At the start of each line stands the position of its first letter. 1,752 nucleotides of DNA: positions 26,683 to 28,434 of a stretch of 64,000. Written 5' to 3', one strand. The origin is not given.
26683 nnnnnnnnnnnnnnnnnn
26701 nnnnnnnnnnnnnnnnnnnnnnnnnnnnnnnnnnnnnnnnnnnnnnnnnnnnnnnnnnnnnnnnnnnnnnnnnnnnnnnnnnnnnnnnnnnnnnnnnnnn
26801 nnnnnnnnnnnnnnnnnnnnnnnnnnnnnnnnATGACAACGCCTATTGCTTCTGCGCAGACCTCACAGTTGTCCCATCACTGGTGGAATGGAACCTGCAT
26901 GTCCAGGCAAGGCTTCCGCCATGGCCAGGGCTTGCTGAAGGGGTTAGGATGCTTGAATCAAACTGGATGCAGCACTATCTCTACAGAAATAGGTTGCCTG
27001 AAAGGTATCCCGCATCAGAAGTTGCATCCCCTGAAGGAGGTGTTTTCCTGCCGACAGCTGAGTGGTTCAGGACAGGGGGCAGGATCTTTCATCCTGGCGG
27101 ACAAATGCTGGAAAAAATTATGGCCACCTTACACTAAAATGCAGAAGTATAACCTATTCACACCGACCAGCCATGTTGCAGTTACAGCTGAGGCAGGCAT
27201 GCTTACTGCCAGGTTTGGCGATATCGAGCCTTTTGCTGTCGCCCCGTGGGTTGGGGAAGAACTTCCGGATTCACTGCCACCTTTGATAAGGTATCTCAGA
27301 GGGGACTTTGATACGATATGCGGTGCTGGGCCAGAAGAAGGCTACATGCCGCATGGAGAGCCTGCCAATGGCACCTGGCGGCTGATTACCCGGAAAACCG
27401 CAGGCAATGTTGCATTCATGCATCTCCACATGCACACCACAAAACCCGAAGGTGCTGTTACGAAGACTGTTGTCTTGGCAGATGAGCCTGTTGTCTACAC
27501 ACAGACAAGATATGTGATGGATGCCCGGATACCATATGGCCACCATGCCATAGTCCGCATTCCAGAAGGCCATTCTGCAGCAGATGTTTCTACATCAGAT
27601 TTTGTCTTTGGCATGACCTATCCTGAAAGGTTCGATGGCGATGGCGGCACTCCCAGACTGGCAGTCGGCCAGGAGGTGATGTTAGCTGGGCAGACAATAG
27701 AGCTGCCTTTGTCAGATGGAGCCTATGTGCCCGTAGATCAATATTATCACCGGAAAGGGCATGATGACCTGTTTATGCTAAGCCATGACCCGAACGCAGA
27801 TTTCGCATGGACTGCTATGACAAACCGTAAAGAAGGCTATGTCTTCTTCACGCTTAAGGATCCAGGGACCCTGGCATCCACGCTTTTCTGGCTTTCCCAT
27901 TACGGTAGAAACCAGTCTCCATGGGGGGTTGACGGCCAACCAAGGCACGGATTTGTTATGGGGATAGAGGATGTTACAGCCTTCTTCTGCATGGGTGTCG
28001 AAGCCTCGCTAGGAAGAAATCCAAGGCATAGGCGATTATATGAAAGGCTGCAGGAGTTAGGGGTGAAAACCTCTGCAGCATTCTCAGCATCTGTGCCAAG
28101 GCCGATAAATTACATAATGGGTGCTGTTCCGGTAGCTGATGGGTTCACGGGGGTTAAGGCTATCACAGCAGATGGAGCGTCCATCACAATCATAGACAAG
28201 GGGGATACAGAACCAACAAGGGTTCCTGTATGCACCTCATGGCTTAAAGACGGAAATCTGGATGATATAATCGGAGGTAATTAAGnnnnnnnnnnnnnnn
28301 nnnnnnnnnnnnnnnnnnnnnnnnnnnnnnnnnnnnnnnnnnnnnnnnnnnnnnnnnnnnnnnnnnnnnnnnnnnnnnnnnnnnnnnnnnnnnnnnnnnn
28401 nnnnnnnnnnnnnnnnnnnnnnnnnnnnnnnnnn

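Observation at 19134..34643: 15-kb sugar-catabolism gene cluster of bacterial flavour inserted between hom and asd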

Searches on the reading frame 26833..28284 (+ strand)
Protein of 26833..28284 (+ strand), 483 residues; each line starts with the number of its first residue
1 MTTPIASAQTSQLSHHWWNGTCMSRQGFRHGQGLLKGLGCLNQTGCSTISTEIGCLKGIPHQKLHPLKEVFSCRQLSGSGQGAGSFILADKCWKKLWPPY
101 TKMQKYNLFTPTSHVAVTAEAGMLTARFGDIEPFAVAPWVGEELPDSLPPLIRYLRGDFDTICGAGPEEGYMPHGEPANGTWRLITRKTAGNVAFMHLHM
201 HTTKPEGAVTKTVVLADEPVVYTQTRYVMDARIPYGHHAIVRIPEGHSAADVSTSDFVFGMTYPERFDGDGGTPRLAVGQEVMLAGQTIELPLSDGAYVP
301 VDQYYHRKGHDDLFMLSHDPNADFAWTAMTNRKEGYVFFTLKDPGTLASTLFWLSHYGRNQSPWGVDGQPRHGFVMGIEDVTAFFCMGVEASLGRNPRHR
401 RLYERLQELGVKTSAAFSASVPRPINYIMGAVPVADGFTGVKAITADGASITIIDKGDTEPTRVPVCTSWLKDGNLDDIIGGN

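Call 3: search_protein_families(library=pfam, proteins=[window:26833-28284:+], max_evalue=0.01)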
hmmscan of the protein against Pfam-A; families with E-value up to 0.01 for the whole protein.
window:26833-28284:+ (483 aa): 0 families

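Call 5: search_protein_families(library=ncbifam, proteins=[window:26833-28284:+], max_evalue=0.01)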
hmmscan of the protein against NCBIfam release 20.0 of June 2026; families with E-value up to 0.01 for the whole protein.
window:26833-28284:+ (483 aa): 0 families

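Call 8: find_encoding_contigs(protein=window:26833-28284:+, flank=10000, max_places=8)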
Protein window:26833-28284:+ (483 aa): no gene with exactly this product is on record in the collection.
